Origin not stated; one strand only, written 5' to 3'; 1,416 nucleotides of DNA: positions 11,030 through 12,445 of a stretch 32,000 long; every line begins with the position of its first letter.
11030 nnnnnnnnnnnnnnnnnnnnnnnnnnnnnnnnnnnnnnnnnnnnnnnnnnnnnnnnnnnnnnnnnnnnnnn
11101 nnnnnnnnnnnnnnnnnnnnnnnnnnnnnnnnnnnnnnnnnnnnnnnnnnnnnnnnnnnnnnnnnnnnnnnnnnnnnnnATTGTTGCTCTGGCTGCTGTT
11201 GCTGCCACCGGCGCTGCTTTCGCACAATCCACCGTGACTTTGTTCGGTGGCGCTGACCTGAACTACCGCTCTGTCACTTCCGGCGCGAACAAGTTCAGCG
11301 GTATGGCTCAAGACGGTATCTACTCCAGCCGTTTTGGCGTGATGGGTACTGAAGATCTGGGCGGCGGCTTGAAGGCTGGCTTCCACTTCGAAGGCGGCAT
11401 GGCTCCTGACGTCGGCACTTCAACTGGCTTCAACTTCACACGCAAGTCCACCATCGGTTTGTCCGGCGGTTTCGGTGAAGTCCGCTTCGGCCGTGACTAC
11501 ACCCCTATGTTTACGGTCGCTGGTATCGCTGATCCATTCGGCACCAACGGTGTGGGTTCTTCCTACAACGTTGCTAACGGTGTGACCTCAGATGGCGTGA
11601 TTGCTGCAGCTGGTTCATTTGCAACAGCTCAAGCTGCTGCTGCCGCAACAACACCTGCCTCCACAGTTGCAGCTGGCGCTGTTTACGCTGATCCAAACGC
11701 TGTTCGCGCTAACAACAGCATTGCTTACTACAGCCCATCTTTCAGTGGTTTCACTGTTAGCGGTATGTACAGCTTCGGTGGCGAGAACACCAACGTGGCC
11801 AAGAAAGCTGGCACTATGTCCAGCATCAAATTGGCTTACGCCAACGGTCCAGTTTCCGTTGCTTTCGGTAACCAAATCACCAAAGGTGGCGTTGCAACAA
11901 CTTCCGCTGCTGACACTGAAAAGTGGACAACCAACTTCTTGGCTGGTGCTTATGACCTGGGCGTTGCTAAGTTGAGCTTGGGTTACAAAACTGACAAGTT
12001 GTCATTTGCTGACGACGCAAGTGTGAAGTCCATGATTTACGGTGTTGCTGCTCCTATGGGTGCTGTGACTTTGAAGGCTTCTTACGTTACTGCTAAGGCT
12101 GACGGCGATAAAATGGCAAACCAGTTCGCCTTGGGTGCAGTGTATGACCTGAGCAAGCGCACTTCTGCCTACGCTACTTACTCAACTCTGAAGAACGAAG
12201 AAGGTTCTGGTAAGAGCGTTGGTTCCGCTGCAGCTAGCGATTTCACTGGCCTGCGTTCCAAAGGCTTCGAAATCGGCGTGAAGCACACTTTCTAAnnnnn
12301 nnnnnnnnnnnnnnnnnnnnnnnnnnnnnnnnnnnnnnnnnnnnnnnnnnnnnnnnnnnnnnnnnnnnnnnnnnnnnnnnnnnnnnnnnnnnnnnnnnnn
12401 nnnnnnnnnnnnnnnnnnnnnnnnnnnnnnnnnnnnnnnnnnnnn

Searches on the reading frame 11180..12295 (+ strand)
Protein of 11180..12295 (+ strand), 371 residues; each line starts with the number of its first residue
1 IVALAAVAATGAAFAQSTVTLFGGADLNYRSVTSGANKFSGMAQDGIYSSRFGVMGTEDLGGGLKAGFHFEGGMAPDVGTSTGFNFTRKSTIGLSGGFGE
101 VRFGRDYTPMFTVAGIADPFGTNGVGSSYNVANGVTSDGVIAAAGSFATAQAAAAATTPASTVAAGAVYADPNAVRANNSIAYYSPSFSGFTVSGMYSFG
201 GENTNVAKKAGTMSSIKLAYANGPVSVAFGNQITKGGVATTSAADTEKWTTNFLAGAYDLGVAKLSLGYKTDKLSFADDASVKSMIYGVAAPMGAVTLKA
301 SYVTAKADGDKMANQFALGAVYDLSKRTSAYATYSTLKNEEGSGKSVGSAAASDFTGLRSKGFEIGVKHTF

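Call 6: search_protein_families(library=pfam, proteins=[window:11180-12295:+])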
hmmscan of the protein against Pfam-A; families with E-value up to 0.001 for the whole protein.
window:11180-12295:+ (371 aa): 2 families
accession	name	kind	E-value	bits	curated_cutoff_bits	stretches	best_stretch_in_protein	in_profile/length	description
PF13609.12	Porin_4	-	4.5e-50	171.6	27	1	3-341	1-309/310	Gram-negative porin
PF00267.27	Porin_1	-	7.8e-09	35.8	23.7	1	49-349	30-323/337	Gram-negative porin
